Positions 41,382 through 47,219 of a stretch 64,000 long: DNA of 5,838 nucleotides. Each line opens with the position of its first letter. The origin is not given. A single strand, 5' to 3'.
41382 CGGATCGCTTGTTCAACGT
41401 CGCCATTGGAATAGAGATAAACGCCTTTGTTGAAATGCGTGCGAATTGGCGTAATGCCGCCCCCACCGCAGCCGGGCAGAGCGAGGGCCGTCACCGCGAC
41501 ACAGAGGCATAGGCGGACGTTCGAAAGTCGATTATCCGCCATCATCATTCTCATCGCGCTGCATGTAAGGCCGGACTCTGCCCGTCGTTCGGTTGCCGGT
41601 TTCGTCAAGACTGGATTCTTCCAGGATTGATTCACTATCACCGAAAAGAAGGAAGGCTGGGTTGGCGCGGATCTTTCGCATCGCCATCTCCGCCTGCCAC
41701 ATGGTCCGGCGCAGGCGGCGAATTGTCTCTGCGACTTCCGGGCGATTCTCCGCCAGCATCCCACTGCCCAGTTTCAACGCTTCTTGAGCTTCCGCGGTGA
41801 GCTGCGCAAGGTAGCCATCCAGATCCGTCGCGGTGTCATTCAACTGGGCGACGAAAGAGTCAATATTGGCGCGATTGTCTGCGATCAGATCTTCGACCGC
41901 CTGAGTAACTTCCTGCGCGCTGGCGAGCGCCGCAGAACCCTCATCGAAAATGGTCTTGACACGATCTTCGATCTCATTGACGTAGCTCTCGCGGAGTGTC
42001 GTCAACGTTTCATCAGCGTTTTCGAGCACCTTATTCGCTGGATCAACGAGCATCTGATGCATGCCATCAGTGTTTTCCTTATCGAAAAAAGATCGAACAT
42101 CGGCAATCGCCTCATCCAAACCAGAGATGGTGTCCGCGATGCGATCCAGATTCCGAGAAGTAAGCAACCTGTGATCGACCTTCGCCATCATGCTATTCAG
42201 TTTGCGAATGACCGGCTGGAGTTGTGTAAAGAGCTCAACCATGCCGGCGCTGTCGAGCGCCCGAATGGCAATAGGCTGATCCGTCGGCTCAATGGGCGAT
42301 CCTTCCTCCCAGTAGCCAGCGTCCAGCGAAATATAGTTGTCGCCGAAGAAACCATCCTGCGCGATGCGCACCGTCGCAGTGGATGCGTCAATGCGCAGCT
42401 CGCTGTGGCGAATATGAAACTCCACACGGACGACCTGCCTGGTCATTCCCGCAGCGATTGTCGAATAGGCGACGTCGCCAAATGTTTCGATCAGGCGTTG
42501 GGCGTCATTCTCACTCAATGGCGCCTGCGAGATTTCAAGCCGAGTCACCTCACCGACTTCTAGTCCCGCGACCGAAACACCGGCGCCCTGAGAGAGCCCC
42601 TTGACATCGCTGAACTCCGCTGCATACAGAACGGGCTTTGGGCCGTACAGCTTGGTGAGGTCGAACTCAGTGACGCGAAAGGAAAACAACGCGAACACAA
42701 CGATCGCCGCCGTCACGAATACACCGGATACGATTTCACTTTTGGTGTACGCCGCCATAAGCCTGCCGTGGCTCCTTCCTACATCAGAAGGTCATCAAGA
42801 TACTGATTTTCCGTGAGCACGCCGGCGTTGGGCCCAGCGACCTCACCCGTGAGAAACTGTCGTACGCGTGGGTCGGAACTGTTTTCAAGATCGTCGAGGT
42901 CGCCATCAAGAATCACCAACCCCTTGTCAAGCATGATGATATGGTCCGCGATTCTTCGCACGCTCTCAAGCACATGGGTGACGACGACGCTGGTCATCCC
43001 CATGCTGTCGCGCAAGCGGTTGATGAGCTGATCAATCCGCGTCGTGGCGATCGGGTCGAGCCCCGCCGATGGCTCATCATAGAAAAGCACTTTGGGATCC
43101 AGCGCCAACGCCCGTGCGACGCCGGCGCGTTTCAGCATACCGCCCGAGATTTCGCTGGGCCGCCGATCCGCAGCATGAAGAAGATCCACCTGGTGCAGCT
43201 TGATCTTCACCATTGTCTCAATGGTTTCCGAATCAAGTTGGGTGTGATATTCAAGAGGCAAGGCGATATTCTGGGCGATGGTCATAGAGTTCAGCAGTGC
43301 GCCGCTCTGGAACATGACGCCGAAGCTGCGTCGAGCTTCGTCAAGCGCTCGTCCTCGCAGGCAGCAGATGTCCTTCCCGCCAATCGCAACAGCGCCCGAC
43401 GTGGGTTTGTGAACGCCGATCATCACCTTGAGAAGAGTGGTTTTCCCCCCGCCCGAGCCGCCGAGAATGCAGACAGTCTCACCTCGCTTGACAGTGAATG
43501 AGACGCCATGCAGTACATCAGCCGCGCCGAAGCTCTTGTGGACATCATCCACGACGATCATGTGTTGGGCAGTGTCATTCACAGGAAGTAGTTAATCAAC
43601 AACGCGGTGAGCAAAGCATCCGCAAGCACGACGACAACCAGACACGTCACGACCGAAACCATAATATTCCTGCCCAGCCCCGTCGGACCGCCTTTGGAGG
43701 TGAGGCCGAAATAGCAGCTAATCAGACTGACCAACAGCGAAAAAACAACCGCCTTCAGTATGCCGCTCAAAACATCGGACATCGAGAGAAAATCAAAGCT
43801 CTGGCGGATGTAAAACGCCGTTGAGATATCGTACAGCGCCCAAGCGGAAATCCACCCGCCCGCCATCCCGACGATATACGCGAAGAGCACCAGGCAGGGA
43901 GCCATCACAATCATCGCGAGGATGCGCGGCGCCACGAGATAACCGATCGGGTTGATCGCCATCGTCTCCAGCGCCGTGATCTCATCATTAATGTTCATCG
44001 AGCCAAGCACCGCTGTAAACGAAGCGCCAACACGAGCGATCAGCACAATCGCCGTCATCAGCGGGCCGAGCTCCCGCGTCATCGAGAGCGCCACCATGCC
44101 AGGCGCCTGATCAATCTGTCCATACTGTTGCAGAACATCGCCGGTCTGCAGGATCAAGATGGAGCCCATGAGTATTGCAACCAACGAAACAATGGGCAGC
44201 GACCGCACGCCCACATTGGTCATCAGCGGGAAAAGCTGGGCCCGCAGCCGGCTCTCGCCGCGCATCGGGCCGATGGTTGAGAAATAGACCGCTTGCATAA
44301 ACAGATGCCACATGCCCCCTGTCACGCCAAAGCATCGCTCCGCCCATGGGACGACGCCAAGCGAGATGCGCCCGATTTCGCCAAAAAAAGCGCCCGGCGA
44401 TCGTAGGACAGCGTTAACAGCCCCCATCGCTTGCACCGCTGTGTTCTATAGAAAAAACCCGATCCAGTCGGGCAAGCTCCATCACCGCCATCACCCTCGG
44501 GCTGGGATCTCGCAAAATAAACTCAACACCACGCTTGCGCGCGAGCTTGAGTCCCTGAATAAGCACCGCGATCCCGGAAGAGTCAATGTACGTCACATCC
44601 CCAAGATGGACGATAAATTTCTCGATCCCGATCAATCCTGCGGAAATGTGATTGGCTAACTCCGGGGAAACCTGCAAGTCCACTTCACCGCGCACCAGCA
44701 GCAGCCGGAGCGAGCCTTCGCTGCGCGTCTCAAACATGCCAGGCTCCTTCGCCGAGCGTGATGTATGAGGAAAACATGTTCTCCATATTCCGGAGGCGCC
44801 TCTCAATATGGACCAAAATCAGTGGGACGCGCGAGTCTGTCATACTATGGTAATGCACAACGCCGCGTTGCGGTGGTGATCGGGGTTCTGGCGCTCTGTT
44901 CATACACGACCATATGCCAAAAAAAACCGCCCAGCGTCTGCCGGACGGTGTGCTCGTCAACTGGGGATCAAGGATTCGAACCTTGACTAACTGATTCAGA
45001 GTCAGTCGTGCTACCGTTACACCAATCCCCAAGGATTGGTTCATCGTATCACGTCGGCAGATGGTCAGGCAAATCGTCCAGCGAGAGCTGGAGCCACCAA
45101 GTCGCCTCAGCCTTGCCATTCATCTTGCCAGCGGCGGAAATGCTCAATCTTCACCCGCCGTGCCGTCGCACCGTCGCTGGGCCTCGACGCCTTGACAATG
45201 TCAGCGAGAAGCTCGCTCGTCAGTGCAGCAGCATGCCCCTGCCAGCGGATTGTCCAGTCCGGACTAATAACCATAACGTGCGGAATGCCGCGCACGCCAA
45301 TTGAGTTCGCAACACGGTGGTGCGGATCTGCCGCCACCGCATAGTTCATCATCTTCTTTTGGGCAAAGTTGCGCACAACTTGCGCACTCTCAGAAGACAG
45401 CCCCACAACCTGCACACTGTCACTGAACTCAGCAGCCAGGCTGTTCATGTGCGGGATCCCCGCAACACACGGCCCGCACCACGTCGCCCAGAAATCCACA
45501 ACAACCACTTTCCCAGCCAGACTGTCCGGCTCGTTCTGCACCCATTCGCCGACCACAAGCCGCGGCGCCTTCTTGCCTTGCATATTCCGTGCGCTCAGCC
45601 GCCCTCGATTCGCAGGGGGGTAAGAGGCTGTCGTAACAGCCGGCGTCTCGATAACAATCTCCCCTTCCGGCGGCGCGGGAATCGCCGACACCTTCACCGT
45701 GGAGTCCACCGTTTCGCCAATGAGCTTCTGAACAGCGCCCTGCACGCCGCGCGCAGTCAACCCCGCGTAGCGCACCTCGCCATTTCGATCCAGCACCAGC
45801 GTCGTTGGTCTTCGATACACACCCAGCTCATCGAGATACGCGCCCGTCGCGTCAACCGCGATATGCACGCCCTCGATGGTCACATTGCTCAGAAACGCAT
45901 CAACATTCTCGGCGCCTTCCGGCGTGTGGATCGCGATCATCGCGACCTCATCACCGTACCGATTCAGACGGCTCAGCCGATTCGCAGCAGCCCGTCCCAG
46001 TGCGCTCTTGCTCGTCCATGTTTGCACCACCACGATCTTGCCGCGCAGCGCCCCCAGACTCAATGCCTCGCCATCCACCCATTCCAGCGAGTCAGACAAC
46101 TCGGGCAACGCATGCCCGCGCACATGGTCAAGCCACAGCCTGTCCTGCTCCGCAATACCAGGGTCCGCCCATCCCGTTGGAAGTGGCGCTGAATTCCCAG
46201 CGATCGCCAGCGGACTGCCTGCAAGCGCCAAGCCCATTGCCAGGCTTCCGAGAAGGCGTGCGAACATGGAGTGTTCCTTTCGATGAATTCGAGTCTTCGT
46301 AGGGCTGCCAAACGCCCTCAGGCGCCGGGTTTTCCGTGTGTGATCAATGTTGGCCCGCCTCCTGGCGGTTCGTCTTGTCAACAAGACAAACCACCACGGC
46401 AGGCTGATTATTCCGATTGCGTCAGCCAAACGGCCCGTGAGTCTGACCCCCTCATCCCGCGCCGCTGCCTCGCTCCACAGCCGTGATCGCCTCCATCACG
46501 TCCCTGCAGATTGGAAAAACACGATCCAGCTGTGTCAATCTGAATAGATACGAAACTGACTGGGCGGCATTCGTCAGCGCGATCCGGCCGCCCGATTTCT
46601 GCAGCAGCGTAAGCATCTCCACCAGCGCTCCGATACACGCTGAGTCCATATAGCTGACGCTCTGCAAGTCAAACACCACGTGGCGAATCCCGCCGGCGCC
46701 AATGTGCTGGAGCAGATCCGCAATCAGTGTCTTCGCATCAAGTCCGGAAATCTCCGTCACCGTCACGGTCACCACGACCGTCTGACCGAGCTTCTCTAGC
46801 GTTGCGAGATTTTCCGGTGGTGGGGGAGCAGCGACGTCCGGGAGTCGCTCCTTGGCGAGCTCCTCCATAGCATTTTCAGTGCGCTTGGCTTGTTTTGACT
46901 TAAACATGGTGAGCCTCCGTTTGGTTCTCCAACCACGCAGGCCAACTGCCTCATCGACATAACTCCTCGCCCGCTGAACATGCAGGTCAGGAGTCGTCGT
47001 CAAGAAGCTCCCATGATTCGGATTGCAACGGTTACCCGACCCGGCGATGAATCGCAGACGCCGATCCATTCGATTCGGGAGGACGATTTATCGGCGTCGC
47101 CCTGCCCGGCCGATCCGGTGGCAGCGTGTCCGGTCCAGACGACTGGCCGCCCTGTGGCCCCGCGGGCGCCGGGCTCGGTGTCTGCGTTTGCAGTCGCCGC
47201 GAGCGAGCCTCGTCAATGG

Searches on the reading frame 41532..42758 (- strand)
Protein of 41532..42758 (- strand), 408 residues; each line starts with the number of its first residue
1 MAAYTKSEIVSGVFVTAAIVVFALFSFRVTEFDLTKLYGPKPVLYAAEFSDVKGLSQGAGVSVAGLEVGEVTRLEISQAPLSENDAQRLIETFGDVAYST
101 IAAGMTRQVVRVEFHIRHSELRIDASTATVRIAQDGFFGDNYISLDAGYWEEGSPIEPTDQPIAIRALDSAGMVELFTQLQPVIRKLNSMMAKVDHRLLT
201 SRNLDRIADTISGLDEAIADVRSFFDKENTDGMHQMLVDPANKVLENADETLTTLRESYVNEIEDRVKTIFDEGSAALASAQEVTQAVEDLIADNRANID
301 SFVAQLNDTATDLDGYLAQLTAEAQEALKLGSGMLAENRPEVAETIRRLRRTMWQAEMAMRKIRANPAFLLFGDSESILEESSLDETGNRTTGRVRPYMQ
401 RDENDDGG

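Call 40: search_protein_families(library=pfam, proteins=[window:41532-42758:-], max_evalue=0.0001)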
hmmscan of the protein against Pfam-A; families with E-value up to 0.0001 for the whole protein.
window:41532-42758:- (408 aa): 1 family
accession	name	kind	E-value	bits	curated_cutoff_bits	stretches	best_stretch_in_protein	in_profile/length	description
PF02470.25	MlaD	-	9.1e-12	45.5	25.1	1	43-148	3-81/81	MlaD protein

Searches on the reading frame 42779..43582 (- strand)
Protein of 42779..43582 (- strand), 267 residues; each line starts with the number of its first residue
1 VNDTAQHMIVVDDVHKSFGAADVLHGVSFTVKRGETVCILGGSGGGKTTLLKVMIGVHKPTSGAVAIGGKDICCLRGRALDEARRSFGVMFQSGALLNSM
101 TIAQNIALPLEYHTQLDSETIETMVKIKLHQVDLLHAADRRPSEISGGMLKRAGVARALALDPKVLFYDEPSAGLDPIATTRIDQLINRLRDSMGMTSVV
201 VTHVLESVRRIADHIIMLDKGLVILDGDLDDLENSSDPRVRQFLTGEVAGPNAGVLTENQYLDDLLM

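Call 40: search_protein_families(library=pfam, proteins=[window:42779-43582:-], max_evalue=0.0001)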
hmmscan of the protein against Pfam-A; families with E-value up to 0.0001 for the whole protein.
window:42779-43582:- (267 aa): 1 family
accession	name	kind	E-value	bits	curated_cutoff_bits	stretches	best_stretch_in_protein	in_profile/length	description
PF00005.33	ABC_tran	-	2.6e-29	103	25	1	24-172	1-136/137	ABC transporter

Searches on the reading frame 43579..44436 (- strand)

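Call 40: search_protein_families(library=pfam, proteins=[window:43579-44436:-], max_evalue=0.0001)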
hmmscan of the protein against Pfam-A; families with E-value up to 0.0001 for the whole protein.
window:43579-44436:- (285 aa): 1 family
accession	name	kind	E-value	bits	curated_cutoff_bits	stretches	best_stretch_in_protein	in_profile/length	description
PF02405.21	MlaE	-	6.2e-69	232.3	22.5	1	72-279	5-212/212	Permease MlaE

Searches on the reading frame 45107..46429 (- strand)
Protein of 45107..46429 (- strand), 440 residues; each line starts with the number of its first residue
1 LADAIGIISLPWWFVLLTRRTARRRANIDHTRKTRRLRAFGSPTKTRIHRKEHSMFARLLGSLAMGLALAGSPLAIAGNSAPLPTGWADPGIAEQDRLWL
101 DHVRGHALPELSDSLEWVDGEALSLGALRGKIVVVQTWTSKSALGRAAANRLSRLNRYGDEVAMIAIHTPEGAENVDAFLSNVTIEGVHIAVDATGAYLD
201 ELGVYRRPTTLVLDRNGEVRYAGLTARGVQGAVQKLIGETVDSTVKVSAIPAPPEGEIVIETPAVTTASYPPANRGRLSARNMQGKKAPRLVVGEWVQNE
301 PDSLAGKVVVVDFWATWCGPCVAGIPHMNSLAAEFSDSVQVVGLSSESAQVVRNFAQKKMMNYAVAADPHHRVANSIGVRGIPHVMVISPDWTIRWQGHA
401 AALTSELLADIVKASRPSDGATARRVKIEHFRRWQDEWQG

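Call 40: search_protein_families(library=pfam, proteins=[window:45107-46429:-], max_evalue=0.0001)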
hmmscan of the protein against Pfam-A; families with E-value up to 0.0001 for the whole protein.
window:45107-46429:- (440 aa): 5 families
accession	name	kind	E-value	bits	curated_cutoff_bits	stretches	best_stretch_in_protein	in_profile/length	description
PF00578.27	AhpC-TSA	-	2.5e-26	92.5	26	2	302-396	21-123/124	AhpC/TSA family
PF08534.16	Redoxin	-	4.7e-26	91.8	26.6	2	303-397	25-131/148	Redoxin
PF13905.12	Thioredoxin_8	-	1.2e-17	64.4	27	1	306-391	1-91/94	Thioredoxin-like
PF00085.26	Thioredoxin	-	4.9e-11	43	23.5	1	307-349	19-61/103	Thioredoxin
PF13098.12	Thioredoxin_2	-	2.3e-05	25.1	27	0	306-394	5-87/104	Thioredoxin-like domain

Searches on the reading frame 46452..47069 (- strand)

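Call 40: search_protein_families(library=pfam, proteins=[window:46452-47069:-], max_evalue=0.0001)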
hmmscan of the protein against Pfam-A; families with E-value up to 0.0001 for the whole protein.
window:46452-47069:- (205 aa): 2 families
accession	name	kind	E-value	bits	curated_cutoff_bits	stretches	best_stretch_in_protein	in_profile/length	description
PF01740.26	STAS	-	3.1e-16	59.5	22.6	1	97-194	10-106/106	STAS domain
PF13466.11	STAS_2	-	1e-11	45.2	29.2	1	110-182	10-80/80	STAS domain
